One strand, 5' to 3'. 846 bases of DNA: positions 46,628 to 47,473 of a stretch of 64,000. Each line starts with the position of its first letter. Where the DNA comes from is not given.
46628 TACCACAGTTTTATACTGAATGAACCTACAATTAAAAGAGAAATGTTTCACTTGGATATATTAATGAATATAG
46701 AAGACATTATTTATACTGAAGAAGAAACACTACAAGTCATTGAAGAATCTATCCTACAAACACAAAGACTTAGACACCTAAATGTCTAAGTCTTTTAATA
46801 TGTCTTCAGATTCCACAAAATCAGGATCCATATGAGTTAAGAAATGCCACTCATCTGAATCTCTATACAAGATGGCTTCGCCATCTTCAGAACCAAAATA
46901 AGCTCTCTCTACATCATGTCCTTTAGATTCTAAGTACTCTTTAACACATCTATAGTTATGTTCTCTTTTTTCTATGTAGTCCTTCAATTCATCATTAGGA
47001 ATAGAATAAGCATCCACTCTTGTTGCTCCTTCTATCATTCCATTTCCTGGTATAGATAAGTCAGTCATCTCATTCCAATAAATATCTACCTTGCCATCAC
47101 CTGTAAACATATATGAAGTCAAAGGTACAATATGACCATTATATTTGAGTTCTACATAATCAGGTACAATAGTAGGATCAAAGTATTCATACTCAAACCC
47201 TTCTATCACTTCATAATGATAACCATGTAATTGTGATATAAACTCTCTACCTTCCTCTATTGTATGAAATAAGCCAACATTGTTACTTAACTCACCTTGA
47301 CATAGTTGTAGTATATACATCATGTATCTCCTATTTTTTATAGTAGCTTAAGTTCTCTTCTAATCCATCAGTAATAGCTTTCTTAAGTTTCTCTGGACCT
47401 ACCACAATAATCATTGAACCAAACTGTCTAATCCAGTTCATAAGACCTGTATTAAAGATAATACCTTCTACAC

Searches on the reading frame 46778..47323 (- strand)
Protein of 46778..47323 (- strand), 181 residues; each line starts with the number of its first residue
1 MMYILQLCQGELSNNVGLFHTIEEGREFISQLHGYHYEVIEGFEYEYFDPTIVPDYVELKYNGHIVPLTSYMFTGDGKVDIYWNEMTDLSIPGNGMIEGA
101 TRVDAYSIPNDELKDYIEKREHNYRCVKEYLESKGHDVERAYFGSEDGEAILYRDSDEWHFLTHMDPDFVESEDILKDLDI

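Call 3: search_protein_families(library=pfam, proteins=[window:46778-47323:-], max_evalue=0.1)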
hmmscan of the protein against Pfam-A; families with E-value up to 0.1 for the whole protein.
window:46778-47323:- (181 aa): 0 families

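Call 4: search_protein_families(library=padloc, proteins=[window:46778-47323:-], max_evalue=0.1)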
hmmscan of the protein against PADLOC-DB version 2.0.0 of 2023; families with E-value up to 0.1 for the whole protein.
window:46778-47323:- (181 aa): 0 families

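Call 5: search_protein_families(library=phrogs, proteins=[window:46778-47323:-], max_evalue=0.1)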
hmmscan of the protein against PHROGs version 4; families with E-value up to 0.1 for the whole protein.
window:46778-47323:- (181 aa): 0 families

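Call 6: search_protein_families(library=ncbifam, proteins=[window:46778-47323:-], max_evalue=0.1)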
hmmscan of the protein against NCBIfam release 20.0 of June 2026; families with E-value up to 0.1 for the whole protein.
window:46778-47323:- (181 aa): 0 families

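Call 8: find_encoding_contigs(protein=window:46778-47323:-, flank=10000, max_places=10)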
Protein window:46778-47323:- (181 aa): no gene with exactly this product is on record in the collection.

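Call 13: find_homologous_proteins(query=window:46778-47323:-, max_evalue=0.001)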
Query window:46778-47323:- (181 aa): 297 proteins with E <= 0.001 among 323 candidates; the best 120 are listed.
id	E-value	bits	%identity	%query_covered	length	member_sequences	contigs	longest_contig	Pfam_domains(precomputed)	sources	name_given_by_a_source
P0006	9.7e-106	370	88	99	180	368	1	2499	-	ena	-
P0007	2.0e-104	366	90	99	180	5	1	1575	-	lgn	-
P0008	2.2e-103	362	87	99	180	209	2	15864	-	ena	-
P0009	3.8e-103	362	88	99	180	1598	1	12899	-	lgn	-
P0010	8.3e-103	360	87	99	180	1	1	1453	-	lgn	-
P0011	9.5e-102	357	87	99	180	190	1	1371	-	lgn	-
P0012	8.2e-101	354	87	99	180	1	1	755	-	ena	-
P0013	3.9e-99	348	85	99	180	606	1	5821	-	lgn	-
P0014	1.0e-97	344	82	99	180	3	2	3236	-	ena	-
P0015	1.9e-97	343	83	99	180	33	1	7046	-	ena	-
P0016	6.0e-97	341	84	99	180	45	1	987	-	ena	-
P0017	5.4e-96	338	81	99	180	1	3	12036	-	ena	-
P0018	2.4e-95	336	82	99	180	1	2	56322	-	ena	-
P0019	7.7e-95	334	80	99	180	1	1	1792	-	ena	-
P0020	2.2e-92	326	81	99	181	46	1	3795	-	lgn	-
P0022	3.0e-69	251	63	96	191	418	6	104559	-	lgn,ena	-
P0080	1.4e-60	223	57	99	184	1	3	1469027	-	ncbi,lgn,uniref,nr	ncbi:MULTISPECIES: hypothetical protein [Peptoniphilus]|uniref:hypothetical protein n=1 Tax=Peptonip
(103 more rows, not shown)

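Call 16: find_encoding_contigs(protein=P0080, flank=6000, max_places=3)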
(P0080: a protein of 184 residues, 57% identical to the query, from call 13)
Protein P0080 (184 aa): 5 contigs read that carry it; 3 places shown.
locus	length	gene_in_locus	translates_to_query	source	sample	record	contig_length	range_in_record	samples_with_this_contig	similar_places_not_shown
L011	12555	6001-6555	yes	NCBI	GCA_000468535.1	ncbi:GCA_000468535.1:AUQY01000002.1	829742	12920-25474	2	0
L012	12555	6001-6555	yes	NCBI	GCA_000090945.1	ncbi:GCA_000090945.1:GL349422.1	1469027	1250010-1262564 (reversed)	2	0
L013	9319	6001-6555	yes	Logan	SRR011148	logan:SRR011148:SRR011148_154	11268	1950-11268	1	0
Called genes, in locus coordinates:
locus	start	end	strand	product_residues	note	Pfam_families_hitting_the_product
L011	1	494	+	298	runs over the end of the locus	PF12838:Fer4_7 (faint), PF00037:Fer4 (faint), PF12801:Fer4_5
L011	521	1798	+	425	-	PF12704:MacB_PCD (weak), PF02687:FtsX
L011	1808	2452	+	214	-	PF00005:ABC_tran, PF13304:AAA_21 (faint), PF02463:SMC_N (weak)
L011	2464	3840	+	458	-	PF12704:MacB_PCD (weak), PF02687:FtsX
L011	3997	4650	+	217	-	PF00072:Response_reg, PF00486:Trans_reg_C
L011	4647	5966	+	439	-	PF00512:HisKA (weak), PF02518:HATPase_c (weak), PF14501:HATPase_c_5 (weak)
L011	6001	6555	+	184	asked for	-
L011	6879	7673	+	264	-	PF01209:Ubie_methyltran, PF02353:CMAS (weak), PF05175:MTS, PF13489:Methyltransf_23, PF13847:Methyltransf_31, PF08241:Methyltransf_11, PF08242:Methyltransf_12, PF13649:Methyltransf_25, +6 more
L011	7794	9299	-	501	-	PF03577:Peptidase_C69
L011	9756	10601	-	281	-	PF14133:DUF4300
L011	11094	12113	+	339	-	-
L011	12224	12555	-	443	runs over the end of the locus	PF01963:TraB_PrgY_gumN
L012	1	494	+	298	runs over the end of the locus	PF12838:Fer4_7 (faint), PF00037:Fer4 (faint), PF12801:Fer4_5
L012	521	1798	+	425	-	PF12704:MacB_PCD (weak), PF02687:FtsX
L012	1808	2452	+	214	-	PF00005:ABC_tran, PF13304:AAA_21 (faint), PF02463:SMC_N (weak)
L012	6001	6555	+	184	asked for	-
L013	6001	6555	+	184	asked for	-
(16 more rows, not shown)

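Call 17: find_encoding_contigs(protein=P0022, flank=6000, max_places=4)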
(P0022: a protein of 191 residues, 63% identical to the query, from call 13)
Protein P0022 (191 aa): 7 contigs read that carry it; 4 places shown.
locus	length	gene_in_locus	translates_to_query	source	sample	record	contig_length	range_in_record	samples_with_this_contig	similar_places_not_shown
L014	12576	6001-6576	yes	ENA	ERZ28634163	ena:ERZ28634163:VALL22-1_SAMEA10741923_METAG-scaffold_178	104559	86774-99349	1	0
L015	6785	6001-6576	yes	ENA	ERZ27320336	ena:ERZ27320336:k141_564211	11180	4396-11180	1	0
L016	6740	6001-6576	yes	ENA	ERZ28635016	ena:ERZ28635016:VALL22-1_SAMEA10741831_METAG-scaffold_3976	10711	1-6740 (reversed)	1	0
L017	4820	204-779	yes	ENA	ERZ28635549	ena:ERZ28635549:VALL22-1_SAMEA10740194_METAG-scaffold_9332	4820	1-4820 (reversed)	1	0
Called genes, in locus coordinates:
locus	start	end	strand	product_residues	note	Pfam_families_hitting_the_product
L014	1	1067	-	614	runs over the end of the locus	PF00528:BPD_transp_1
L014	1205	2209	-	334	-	PF12849:PBP_like_2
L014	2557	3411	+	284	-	PF04383:KilA-N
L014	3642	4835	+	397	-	PF00255:GSHPx (faint), PF00578:AhpC-TSA, PF08534:Redoxin, PF00085:Thioredoxin (faint), PF13905:Thioredoxin_8 (weak)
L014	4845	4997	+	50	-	-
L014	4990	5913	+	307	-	PF13187:Fer4_9 (faint), PF12838:Fer4_7 (faint), PF12801:Fer4_5, PF00037:Fer4 (weak)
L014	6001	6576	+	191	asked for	-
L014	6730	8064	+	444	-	PF00275:EPSP_synthase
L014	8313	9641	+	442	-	PF02638:GHL10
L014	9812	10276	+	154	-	PF02502:LacAB_rpiB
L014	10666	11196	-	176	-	PF12995:DUF3879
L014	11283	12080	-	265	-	PF02811:PHP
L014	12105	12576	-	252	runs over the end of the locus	PF03372:Exo_endo_phos, PF14529:Exo_endo_phos_2 (weak)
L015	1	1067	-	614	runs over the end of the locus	PF00528:BPD_transp_1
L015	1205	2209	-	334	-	PF12849:PBP_like_2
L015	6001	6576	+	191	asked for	-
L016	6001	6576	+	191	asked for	-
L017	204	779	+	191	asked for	-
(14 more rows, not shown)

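Call 27: search_solved_structures(query=A1, max_evalue=10)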
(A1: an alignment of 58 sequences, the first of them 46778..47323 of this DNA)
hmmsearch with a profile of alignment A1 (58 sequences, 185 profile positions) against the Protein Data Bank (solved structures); distinct sequences matched with E-value up to 10: 13.
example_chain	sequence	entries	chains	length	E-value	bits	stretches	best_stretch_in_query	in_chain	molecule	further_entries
6tjg_A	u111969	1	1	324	0.0075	19.5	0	140-164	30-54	Cake8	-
6tji_A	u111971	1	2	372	0.0077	19.4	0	140-164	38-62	Cake10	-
6tjf_A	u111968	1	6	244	0.0092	19.2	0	140-164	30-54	Cake6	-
6tjh_A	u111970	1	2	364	0.0093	19.2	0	140-164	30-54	Cake9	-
6tje_A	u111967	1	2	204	0.023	17.9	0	140-164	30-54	Cake5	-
4uos_A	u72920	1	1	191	0.031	17.4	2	90-159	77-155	DESIGNED HELICAL BUNDLE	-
9hvz_A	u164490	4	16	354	0.11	15.7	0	83-138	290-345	XcbB/CpsF family capsular polysaccharide biosynthesis protein | Bacterial protein | bacterial protein _ ACoA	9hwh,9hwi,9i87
6tjd_A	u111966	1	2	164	0.12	15.6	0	140-164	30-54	Cake4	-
7awy_A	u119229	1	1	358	1.1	12.4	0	138-164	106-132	Scone-R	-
6qj2_A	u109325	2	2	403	1.1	12.4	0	76-147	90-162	Smc4 | Uncharacterized protein,Uncharacterized protein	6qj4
1jln_A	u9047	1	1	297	1.2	12.2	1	31-114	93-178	Protein Tyrosine Phosphatase, receptor type, R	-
7awz_A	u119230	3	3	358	1.8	11.7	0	137-164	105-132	Scone-E | SconeE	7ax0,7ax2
6tjc_A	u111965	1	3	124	2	11.6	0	140-164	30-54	Cake3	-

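Call 34: predict_structure(alignment_id=A1)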
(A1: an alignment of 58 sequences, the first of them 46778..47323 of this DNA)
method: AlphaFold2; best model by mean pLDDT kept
length: 181 residues; sequences in the alignment: 58
mean_pLDDT: 93.7   pTM: 0.72
mean pLDDT of the five models: 93.7, 91.4, 88.9, 88.1, 87.8
residues with pLDDT >= 90: 157; 70-90: 24; 50-70: 0; < 50: 0
segments of 3 or more residues with pLDDT < 50: none
pLDDT, mean of each block of 10 residues (from residue 1): 94 94 97 94 94 94 95 92 93 91 92 97 98 96 86 94 94 93 86
secondary structure, 60 per line:
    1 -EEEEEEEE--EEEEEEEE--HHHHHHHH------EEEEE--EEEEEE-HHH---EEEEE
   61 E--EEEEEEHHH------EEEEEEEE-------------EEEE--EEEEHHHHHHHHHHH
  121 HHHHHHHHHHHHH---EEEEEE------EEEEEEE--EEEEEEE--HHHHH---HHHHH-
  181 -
elements in order: E2-9 E12-19 H22-29 E36-40 E43-48 E56-61 E64-69 E79-86 E100-103 E106-109 H110-133 E137-142 E149-155 E158-164 H167-171 H175-179

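Call 84: search_dna_similar(query=window:46778-47323:-, collection=phages, mode=protein, max_evalue=0.001)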
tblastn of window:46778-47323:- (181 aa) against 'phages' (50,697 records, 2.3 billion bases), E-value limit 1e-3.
No match.

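Call 85: search_dna_similar(query=window:46778-47323:-, collection=plasmids, mode=protein, max_evalue=0.001)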
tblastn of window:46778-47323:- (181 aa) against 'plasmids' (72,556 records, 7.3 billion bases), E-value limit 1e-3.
Records with a match: 118; places in all: 123; records where one place covers at least 80% of the query: 117.
Best place of each record, by identity: <60% 118.
By first word of the organism name: Bacillus 101; Clostridium 9; Staphylococcus 8.
By predicted mobility (MOB-suite, as given by PLSDB): conjugative 95; non-mobilizable 20; mobilizable 3.
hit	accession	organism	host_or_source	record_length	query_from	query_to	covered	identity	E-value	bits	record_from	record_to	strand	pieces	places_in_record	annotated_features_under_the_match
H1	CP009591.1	Bacillus cereus G9241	Human clinical sample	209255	1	152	84%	41.1%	5e-24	104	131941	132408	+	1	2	hypothetical protein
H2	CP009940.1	Bacillus cereus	Homo sapiens,Human clinical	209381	1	152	84%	41.1%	5e-24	104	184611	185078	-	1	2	hypothetical protein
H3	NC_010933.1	Bacillus cereus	-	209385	1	152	84%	41.1%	5e-24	104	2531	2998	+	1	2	hypothetical protein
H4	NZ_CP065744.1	Bacillus tropicus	-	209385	1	152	84%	41.1%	5e-24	104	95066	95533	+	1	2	hypothetical protein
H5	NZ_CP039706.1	Clostridium butyricum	Homo sapiens,isolation from The first ...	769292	2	171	94%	36.6%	4e-19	91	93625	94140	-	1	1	hypothetical protein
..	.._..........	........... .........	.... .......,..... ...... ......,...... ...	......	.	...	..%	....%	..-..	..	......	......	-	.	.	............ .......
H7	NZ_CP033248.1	Clostridium butyricum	environment swab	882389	2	171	94%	36.6%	4e-19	91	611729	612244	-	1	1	hypothetical protein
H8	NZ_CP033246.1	Clostridium butyricum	Homo sapiens,stool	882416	2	171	94%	36.6%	4e-19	91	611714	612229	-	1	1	hypothetical protein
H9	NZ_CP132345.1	Clostridium butyricum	Homo sapiens,Faeces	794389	2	171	94%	36.0%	1e-19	92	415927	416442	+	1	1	hypothetical protein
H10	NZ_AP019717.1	Clostridium butyricum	-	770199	2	171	94%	36.0%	2e-19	92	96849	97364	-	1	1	hypothetical protein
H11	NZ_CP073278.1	Clostridium butyricum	Homo sapiens,cell culture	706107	2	171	94%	36.0%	8e-19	90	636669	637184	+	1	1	hypothetical protein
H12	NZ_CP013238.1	Clostridium butyricum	Microbial isolate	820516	2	171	94%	36.0%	9e-19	90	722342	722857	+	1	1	hypothetical protein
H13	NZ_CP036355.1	Bacillus sp. SYJ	Pelodiscus sinensis,tissue sample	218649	2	171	94%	35.9%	8e-21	96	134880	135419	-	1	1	hypothetical protein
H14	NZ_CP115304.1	Bacillus tropicus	Tryonyx sinensis (Chinese soft-shell ...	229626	2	171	94%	35.9%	8e-21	96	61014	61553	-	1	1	hypothetical protein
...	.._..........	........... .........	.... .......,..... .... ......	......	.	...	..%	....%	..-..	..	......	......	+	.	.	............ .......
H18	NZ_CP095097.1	Staphylococcus sp. IVB6181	Camel,swab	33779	2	170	93%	33.9%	2e-16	83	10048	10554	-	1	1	hypothetical protein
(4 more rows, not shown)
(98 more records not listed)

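Call 86: get_annotated_region(hit=H18, flank=6000)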
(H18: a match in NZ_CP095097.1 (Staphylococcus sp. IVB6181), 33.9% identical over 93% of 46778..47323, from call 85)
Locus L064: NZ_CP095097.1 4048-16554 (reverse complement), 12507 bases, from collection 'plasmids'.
description: Staphylococcus sp. IVB6181 plasmid unnamed1, complete sequence
organism: Staphylococcus sp. IVB6181 (NCBI taxid 2929481)
taxonomy: Bacteria; Bacillota; Bacilli; Bacillales; Staphylococcaceae; Staphylococcus; Staphylococcus sp. IVB6181
host: -; source: Camel,swab; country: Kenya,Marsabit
typing (MOB-suite, as given by PLSDB): non-mobilizable; replicon rep_cluster_1596
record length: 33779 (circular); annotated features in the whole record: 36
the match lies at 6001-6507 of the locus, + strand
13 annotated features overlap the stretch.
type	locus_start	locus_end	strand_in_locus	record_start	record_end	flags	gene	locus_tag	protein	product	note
CDS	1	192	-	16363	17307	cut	-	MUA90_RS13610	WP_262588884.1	replication/maintenance protein RepL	-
CDS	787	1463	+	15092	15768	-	-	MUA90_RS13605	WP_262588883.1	IS6 family transposase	-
CDS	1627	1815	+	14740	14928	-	-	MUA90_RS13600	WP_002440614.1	CsbD family protein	-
CDS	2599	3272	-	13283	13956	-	-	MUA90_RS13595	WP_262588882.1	IS6 family transposase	-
CDS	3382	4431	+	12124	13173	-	-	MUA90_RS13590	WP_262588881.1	ABC transporter permease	-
CDS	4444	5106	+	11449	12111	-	-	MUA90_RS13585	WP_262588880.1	ABC transporter ATP-binding protein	-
CDS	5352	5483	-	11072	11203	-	-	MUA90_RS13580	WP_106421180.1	beta-class phenol-soluble modulin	-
CDS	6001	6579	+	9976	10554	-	-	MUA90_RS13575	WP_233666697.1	hypothetical protein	-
CDS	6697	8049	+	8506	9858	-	brnQ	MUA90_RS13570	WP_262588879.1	branched-chain amino acid transport system II carrier protein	GO:0015803 - branched-chain amino acid transport [Evidence IEA]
CDS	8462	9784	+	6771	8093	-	-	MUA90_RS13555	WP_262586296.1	ISL3 family transposase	-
CDS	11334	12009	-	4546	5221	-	-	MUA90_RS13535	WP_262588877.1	IS6 family transposase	-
CDS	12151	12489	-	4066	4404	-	-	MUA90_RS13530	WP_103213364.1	type II toxin-antitoxin system PemK/MazF family toxin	-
CDS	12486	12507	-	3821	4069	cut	-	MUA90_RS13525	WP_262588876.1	AbrB family transcriptional regulator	-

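Call 87: get_annotated_region(hit=H3, flank=6000)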
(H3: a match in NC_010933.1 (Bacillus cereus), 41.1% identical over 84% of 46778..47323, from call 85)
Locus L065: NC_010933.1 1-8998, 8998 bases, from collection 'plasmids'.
description: Bacillus cereus plasmid pBC210, complete sequence
organism: Bacillus cereus (NCBI taxid 1396)
taxonomy: Bacteria; Bacillota; Bacilli; Bacillales; Bacillaceae; Bacillus; Bacillus cereus
host: -; source: -; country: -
typing (MOB-suite, as given by PLSDB): non-mobilizable; replicon rep_cluster_164
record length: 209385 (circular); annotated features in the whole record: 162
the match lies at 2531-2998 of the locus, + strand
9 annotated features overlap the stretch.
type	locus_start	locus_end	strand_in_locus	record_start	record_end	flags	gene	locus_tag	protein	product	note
CDS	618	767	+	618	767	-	-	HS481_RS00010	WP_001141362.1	hypothetical protein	-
CDS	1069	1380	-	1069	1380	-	-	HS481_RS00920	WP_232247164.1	hypothetical protein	-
CDS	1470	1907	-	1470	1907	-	-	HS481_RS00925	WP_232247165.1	hypothetical protein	-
CDS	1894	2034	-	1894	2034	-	-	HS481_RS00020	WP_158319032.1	hypothetical protein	-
CDS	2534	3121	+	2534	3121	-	-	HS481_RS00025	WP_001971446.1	hypothetical protein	-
CDS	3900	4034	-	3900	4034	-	-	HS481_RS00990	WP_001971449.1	hypothetical protein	-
CDS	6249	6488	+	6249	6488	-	-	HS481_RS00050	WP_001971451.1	hypothetical protein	-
CDS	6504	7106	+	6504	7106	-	-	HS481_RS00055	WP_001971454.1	hypothetical protein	-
CDS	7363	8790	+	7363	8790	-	-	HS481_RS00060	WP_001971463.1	S-layer homology domain-containing protein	-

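Call 93: find_related_loci(query=A1, collection=viral_contigs, flank=5000)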
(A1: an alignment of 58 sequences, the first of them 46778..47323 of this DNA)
Query A1 (181 aa) in viral_contigs; peptide patterns used: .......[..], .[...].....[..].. (x = any residue, [..] = any of these).
28 stretches matched a pattern; 4 encode a relative of the query (tblastn E <= 1e-3); 4 distinct loci.
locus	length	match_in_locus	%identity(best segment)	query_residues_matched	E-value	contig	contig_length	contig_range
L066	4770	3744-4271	49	2-175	2e-58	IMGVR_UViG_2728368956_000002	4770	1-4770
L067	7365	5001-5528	49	2-175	7e-58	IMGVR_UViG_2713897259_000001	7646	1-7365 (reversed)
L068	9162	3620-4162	48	2-180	4e-56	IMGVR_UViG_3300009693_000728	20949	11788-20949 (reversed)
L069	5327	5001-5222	39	99-171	4e-10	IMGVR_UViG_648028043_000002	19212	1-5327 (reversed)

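Call 97: fold_search(model_id=the predicted structure, library=viral)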
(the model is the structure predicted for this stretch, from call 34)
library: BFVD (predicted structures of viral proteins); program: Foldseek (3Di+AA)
matches with E <= 10: 464; with E <= 0.001: 0
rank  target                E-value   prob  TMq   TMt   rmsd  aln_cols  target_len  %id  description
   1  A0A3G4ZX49            8.3e-02  0.63  0.22  0.15  14.2       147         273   11  Uncharacterized protein [Edafosvirus sp.]
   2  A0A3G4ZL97            8.3e-02  0.33  0.19  0.08  16.4       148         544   11  Uncharacterized protein [Terrestrivirus sp.]
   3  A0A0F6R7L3            9.3e-02  0.82  0.21  0.46   9.6        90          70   13  Uncharacterized protein [Sinorhizobium phage phiM9]
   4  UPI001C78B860         1.5e-01  0.72  0.22  0.40   6.3        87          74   14  (no name look-up for this kind of identifier)
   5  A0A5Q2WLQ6            1.8e-01  0.60  0.22  0.41   9.5        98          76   14  (no name in the UniProt tables at hand)
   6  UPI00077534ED         1.9e-01  0.04  0.10  0.09  18.8       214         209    9  (no name look-up for this kind of identifier)
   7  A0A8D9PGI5            2.3e-01  0.25  0.16  0.26  13.6        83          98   18  (no name in the UniProt tables at hand)
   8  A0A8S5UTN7            2.8e-01  0.09  0.14  0.09  15.8       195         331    8  Uncharacterized protein [Myoviridae sp. ctYA416]
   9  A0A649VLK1            3.3e-01  0.30  0.16  0.31  15.1        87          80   10  (no name in the UniProt tables at hand)
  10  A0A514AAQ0            4.0e-01  0.21  0.15  0.26  10.9        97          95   11  Uncharacterized protein [Bacillus phage Karezi]
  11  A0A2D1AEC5            4.2e-01  0.63  0.23  0.44   4.6        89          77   16  Uncharacterized protein [Rhodococcus phage Trina]
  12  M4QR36                4.2e-01  0.21  0.23  0.18  15.1       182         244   12  (no name in the UniProt tables at hand)
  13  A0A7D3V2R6            4.2e-01  0.12  0.14  0.17  16.0       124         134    9  (no name in the UniProt tables at hand)
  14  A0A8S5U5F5            4.4e-01  0.20  0.17  0.33  10.0        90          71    9  Uncharacterized protein [Siphoviridae sp. ctCS019]
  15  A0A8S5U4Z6            5.2e-01  0.08  0.16  0.18  22.9       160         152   12  DUF7336 domain-containing protein [Phage sp. cty4N14]
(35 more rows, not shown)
